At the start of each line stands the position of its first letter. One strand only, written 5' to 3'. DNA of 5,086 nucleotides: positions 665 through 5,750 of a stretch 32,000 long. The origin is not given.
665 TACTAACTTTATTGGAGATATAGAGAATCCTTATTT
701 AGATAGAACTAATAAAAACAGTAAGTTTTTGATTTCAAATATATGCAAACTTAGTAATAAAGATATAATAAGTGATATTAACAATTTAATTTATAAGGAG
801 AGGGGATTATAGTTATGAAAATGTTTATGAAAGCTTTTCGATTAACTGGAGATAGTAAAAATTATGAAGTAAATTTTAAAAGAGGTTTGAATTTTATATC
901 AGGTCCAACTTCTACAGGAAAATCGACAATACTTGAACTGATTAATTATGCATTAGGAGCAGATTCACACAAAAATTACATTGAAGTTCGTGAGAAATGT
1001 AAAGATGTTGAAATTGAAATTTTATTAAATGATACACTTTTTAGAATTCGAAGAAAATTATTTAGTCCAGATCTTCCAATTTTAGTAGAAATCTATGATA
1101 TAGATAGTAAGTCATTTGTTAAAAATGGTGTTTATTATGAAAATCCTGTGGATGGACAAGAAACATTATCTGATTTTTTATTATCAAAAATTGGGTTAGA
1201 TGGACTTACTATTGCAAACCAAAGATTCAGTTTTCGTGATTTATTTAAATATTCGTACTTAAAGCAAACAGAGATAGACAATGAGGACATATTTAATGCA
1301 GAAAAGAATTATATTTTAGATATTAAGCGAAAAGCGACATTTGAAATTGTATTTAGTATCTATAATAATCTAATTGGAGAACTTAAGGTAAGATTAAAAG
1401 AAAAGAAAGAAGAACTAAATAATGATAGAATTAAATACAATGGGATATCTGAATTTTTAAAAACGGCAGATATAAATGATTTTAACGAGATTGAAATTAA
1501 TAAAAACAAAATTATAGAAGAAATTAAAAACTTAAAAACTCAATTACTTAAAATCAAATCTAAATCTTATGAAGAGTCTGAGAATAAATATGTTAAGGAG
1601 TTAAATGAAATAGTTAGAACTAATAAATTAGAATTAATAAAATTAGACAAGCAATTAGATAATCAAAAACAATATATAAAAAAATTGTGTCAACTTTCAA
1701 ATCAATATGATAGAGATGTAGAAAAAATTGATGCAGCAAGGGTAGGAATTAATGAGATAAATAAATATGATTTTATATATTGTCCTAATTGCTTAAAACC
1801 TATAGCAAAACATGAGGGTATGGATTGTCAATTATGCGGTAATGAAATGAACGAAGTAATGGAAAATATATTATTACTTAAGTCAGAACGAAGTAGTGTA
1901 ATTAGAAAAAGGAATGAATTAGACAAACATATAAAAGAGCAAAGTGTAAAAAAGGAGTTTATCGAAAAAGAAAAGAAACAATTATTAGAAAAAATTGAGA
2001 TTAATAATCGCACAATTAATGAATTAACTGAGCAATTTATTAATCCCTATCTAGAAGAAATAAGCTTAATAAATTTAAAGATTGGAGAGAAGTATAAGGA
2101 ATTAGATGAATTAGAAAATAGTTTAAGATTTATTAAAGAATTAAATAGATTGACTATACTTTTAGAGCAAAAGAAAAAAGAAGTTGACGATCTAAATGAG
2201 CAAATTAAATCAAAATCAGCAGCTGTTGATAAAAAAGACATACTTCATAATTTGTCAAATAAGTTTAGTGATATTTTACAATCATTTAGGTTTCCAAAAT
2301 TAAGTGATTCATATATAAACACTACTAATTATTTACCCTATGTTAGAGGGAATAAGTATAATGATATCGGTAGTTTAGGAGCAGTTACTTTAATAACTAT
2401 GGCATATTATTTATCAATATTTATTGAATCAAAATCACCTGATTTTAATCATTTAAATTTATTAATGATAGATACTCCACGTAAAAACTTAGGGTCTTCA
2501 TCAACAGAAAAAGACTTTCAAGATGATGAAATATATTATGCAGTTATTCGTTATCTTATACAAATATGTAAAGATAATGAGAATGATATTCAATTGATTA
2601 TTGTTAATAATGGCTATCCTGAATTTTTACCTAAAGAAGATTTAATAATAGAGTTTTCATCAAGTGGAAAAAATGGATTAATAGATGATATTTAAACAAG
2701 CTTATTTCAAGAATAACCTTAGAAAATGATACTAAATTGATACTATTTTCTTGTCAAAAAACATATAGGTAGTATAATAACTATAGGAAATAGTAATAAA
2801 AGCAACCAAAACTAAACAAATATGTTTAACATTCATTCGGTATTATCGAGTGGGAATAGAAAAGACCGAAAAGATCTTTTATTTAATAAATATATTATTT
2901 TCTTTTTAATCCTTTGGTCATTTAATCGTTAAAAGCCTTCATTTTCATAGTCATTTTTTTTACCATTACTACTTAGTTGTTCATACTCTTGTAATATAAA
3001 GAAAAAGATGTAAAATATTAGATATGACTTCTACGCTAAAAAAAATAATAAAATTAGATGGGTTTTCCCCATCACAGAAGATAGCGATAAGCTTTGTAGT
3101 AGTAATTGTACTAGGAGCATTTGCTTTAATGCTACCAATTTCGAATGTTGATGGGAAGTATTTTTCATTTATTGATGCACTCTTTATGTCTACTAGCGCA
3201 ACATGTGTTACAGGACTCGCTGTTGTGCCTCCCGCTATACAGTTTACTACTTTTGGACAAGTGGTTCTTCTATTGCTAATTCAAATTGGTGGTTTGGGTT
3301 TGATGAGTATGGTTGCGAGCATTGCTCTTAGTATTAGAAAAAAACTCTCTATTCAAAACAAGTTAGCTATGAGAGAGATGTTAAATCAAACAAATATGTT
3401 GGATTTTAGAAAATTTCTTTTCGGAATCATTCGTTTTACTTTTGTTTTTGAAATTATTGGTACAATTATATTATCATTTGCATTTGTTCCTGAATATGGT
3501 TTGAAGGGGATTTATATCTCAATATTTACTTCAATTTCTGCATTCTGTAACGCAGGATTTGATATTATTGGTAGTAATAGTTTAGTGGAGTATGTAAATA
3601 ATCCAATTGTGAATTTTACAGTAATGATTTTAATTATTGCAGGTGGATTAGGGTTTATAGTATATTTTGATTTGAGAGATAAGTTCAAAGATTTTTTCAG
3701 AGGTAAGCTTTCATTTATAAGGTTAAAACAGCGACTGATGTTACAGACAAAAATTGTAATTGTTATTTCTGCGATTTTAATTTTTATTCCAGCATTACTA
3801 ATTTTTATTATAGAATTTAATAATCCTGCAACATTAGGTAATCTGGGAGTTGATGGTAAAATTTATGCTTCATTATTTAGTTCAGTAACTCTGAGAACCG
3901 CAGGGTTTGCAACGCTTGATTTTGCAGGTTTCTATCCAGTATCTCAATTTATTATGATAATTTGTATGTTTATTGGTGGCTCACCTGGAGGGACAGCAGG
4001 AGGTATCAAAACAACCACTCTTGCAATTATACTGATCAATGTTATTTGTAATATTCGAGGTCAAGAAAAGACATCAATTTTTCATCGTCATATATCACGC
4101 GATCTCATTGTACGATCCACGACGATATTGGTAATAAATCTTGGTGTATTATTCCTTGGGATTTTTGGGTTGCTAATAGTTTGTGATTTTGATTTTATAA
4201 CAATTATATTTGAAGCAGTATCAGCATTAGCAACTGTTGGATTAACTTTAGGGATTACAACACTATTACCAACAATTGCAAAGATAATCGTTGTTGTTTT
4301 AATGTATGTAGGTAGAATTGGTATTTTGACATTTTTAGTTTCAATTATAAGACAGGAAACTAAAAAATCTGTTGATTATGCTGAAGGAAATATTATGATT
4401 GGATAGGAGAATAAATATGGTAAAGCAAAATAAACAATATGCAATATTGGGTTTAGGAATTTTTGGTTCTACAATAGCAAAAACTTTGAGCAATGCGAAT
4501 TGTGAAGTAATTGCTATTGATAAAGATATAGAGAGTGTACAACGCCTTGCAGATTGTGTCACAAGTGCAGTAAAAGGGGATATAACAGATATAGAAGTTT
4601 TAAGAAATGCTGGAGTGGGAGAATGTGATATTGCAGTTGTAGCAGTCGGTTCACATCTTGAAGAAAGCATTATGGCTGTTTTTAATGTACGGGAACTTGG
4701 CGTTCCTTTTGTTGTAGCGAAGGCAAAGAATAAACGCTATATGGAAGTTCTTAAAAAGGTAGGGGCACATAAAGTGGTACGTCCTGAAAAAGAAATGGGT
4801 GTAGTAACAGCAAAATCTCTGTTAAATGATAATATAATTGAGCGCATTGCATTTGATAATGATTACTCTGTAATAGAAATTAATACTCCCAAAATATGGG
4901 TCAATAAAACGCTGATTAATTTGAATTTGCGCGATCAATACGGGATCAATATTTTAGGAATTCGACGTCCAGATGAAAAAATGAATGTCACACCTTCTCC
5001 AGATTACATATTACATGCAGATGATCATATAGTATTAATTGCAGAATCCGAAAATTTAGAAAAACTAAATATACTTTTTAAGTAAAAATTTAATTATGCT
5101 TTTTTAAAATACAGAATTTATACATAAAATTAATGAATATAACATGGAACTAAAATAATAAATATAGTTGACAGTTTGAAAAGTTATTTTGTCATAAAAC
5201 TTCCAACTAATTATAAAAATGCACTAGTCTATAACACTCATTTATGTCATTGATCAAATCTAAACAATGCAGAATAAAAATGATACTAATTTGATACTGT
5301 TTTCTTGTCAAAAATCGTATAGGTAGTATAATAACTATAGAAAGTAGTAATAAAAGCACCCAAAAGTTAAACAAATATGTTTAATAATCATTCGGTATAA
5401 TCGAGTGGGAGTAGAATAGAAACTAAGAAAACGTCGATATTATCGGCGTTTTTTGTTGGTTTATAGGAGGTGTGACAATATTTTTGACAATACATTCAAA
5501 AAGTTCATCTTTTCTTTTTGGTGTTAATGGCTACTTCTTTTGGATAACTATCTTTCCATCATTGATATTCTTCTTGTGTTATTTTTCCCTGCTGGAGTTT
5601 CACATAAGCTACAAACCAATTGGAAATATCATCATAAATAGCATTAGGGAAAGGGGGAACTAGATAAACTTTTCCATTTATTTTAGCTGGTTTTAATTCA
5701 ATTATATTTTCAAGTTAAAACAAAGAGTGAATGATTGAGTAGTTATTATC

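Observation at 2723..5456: ktrBA is bracketed by two copies of a promoter-plus-structured-RNA module; the second copy is a self-contained small transcription unit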

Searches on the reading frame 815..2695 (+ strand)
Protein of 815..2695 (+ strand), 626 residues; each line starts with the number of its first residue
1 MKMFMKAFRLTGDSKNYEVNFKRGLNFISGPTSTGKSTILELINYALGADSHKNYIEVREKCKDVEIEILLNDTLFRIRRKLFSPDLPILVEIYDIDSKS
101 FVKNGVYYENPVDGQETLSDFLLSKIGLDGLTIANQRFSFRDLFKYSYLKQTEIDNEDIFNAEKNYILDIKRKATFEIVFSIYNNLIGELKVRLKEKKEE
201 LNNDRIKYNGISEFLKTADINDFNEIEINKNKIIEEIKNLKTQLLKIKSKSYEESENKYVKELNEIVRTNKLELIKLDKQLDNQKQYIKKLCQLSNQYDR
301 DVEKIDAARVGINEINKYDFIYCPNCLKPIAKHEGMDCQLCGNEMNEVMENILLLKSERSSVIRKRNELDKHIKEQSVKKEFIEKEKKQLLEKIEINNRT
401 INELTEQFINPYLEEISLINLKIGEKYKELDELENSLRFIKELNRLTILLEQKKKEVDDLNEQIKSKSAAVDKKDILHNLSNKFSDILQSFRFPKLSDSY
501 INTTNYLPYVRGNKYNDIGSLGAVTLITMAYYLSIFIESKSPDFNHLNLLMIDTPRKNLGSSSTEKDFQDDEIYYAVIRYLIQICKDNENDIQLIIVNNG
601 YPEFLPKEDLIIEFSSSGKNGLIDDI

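Call 11: search_protein_families(library=pfam, proteins=[window:815-2695:+], max_evalue=0.01)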
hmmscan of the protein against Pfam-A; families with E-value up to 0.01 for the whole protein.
window:815-2695:+ (626 aa): 3 families
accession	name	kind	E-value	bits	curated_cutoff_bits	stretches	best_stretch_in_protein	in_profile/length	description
PF02463.25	SMC_N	-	0.00089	19.2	40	1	15-54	16-55/220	RecF/RecN/SMC N terminal domain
PF13476.12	AAA_23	-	0.0017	19.5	27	1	5-249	4-198/201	AAA domain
PF13555.12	AAA_29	-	0.0072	16.5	27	0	19-52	17-51/61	P-loop containing region of AAA domain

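Call 32: find_homologous_proteins(query=window:815-2695:+, max_evalue=1e-20)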
Query window:815-2695:+ (626 aa): 161 proteins with E <= 1e-20 among 8000 candidates; the best 120 are listed.
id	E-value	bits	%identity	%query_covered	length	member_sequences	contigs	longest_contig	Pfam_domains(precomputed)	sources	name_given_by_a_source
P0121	0.0e+0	1345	100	100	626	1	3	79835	-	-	-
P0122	1.4e-275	934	69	100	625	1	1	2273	PF13476.13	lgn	-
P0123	1.3e-274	931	68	100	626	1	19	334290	-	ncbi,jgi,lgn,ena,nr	ncbi:hypothetical protein MKA37_00695 [[Clostridium] innocuum]|jgi:uncharacterized Zn finger protein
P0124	1.3e-273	927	68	100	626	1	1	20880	-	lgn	-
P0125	1.4e-273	927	68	100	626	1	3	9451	PF13476.13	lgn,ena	-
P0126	3.4e-272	923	69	100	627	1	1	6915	PF13476.13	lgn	-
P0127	3.4e-272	923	69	100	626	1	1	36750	PF13476.13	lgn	-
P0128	8.2e-266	902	69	96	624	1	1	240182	-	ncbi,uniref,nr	ncbi:hypothetical protein L0P73_00325 [[Clostridium] innocuum]|uniref:hypothetical protein n=2 Tax=B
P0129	3.8e-229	781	59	100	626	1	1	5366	-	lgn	-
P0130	3.5e-219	748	57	100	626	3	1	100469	PF13476.13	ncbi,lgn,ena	-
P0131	6.4e-216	737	55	100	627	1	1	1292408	PF13476.13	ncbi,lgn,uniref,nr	ncbi:DNA recombination protein RecN [Listeria booriae]|uniref:DNA recombination protein RecN n=1 Tax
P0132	4.7e-215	734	55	100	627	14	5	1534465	PF13476.13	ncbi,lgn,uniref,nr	ncbi:DNA recombination protein RecN [Listeria welshimeri]|uniref:AAA family ATPase n=1 Tax=Listeria 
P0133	4.1e-213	728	55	100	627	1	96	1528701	PF13476.13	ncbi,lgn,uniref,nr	ncbi:TPA: AAA family ATPase [Listeria monocytogenes]|uniref:ATP-binding protein n=3 Tax=Listeria mon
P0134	5.8e-213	727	55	100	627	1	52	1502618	PF13476.13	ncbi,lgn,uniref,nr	ncbi:AAA family ATPase [Listeria marthii]|uniref:DNA recombination protein RecN n=4 Tax=Listeria mon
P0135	2.1e-212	725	56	100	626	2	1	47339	PF13476.13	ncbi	-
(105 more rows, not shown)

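Call 33: find_encoding_contigs(protein=P0123, flank=5000, max_places=4)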
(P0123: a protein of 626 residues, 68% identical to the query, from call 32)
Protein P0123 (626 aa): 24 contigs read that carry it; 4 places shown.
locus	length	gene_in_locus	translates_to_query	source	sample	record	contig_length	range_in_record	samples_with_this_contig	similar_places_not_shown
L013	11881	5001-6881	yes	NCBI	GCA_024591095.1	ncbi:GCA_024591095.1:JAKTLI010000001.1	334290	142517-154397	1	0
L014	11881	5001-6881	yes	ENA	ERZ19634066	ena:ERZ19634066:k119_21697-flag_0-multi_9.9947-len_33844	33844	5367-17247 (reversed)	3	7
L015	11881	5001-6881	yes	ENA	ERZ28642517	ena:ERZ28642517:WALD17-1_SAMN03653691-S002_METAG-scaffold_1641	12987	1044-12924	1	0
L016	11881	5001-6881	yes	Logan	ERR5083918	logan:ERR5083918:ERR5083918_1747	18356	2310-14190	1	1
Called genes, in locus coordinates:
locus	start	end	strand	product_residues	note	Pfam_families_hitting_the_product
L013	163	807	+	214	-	-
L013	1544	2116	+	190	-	PF03432:Relaxase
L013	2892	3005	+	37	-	-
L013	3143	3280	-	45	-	PF13443:HTH_26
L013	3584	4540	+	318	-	PF20284:CTD8 (faint)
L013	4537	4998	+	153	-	PF20288:MC2 (weak)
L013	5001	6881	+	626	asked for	-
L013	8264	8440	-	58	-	-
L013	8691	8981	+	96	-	PF12833:HTH_18, PF00165:HTH_AraC (weak)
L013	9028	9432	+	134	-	PF00903:Glyoxalase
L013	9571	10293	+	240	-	PF07505:DUF5131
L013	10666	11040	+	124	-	PF00392:GntR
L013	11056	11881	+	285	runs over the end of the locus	PF02463:SMC_N (faint), PF00005:ABC_tran, PF13304:AAA_21 (faint)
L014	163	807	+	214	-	-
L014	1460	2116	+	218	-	PF03432:Relaxase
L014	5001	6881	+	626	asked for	-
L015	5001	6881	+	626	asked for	-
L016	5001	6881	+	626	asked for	-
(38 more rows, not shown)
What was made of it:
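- On CIME (cis-mobilizable element) in an accretion array: In [Clostridium] innocuum, homologous ABC-3C loci sit near a relaxase (call 33).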

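Call 34: find_encoding_contigs(protein=P0127, flank=5000, max_places=2)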
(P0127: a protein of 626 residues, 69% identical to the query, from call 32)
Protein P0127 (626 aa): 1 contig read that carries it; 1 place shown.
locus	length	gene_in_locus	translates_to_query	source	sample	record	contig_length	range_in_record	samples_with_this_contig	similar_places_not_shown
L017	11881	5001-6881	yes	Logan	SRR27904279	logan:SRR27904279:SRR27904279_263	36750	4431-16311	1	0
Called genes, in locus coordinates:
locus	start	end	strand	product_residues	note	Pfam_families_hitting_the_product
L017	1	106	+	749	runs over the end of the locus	-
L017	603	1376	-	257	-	-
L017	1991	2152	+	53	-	PF13271:DUF4062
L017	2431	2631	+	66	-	-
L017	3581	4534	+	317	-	-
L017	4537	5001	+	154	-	PF20288:MC2, PF20291:MC5 (faint)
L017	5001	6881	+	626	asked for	PF13476:AAA_23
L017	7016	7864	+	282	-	-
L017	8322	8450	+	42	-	-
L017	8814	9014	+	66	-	-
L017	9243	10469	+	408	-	PF04973:NMN_transporter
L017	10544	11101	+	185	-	PF08207:EFP_N, PF01132:EFP, PF09285:Elong-fact-P_C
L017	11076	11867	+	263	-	PF00106:adh_short, PF08659:KR, PF13561:adh_short_C2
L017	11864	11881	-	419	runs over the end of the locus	PF06838:Met_gamma_lyase, PF01053:Cys_Met_Meta_PP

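Call 68: find_encoding_contigs(protein=P0124, flank=6000, max_places=2)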
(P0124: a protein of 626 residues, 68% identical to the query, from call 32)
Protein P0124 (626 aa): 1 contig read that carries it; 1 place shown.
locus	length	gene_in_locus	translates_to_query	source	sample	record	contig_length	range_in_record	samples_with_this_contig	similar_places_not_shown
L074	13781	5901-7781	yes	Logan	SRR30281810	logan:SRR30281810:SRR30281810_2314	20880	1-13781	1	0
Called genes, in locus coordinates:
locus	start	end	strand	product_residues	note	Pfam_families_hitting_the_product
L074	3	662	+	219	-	?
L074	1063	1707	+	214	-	-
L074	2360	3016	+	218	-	PF03432:Relaxase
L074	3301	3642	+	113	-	-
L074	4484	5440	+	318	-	PF20284:CTD8 (faint)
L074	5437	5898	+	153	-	PF20288:MC2 (weak)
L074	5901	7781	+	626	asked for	-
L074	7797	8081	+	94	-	PF13310:Virulence_RhuM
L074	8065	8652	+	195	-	PF13310:Virulence_RhuM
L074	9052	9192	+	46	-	-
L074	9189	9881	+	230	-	PF20240:DUF6597, PF12833:HTH_18, PF00165:HTH_AraC (weak)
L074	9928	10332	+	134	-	PF00903:Glyoxalase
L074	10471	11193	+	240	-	PF07505:DUF5131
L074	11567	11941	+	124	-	PF00392:GntR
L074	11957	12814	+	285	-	PF02463:SMC_N (faint), PF00005:ABC_tran, PF13304:AAA_21 (faint)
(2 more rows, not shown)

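Call 69: find_encoding_contigs(protein=P0126, flank=6000, max_places=2)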
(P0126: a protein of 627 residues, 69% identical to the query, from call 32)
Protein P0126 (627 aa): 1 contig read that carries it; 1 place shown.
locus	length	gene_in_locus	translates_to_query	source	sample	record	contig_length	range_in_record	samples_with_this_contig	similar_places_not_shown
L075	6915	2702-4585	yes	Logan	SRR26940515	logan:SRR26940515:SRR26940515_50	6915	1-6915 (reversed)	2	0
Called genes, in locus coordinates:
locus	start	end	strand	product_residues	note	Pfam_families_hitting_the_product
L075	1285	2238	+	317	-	-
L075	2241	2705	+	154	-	PF20288:MC2, PF20291:MC5 (faint)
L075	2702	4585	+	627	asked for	PF13476:AAA_23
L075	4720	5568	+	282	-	-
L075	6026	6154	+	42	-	-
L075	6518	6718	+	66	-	-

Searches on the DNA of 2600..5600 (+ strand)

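Call 5: search_rna_families(source=window, start=2600, end=5600, threshold=evalue, max_evalue=10, show_alignments=4)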
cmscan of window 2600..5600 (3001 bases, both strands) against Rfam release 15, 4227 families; matches with E-value up to 10: 4.
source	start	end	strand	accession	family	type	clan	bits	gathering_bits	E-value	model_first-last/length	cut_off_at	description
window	5395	5485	+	RF01770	rimP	Cis-reg; leader;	-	21.9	47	2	1-102/102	no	Gammaprotebacteria rimP leader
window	5377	5461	+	RF02063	STnc350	Gene; sRNA;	-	18.6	60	4.3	1-68/68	no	Salmonella enterica sRNA STnc350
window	5420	5458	-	RF02066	STnc320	Gene; sRNA;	-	17.6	50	6.3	14-55/55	no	Salmonella enterica sRNA STnc320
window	5375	5480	+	RF00412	SNORA21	Gene; snRNA; snoRNA; HACA-box;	CL00031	15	80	9.6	1-136/136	no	Small nucleolar RNA SNORA21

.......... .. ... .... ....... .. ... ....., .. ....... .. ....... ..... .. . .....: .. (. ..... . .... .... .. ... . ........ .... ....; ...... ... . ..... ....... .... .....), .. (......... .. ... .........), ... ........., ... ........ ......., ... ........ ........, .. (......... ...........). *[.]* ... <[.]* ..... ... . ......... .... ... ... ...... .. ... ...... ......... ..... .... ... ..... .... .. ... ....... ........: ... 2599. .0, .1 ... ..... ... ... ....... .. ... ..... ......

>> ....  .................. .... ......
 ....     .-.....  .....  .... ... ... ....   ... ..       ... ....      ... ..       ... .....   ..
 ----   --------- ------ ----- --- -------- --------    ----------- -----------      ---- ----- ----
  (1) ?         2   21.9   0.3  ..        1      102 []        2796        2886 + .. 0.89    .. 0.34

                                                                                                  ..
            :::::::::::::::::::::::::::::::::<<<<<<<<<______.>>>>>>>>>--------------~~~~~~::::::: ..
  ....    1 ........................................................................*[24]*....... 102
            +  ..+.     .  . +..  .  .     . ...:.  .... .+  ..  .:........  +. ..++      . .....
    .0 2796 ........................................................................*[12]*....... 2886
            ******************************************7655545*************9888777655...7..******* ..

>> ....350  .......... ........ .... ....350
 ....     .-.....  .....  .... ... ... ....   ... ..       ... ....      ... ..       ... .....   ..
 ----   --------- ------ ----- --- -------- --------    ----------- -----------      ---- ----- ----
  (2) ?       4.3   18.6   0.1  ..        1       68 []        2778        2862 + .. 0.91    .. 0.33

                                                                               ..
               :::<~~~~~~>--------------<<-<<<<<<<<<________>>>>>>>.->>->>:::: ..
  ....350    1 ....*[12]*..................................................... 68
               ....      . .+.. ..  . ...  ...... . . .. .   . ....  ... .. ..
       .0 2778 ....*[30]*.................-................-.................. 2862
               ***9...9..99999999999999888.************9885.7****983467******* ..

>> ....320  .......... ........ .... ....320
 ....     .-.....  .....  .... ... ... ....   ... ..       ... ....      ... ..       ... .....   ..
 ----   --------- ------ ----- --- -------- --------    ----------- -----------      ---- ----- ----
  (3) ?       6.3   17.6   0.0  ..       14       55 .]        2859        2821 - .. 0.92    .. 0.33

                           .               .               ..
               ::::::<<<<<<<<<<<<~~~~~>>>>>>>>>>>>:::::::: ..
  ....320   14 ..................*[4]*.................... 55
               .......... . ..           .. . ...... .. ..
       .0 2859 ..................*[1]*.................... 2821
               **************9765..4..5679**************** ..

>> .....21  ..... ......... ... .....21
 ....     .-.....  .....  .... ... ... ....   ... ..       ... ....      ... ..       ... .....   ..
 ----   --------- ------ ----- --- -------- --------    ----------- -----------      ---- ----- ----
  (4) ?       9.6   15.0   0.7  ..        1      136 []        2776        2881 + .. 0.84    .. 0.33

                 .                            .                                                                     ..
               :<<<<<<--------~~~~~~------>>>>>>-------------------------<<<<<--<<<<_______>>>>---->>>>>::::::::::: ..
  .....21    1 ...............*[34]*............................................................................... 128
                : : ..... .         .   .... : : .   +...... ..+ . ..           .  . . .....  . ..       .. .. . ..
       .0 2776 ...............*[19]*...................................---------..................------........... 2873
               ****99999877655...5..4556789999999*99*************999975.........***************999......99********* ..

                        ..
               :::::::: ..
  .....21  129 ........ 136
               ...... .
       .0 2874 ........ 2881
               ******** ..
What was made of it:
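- On c-di-AMP riboswitch (ydaO-yuaA, Rfam RF00379) or any other Rfam family: In 2600-5600 only noise with E>=2 appears, and it centres on the terminator (call 5).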

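Call 17: search_dna_similar(query=window:2700-3023:+, collection=plasmids, mode=distant, max_evalue=0.001)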
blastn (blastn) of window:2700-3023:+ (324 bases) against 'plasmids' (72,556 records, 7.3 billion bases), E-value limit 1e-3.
No match.

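Call 18: search_dna_similar(query=window:5086-5470:+, collection=phages, mode=distant, max_evalue=0.001)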
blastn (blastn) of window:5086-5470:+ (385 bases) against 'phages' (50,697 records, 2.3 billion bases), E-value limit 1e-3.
No match.
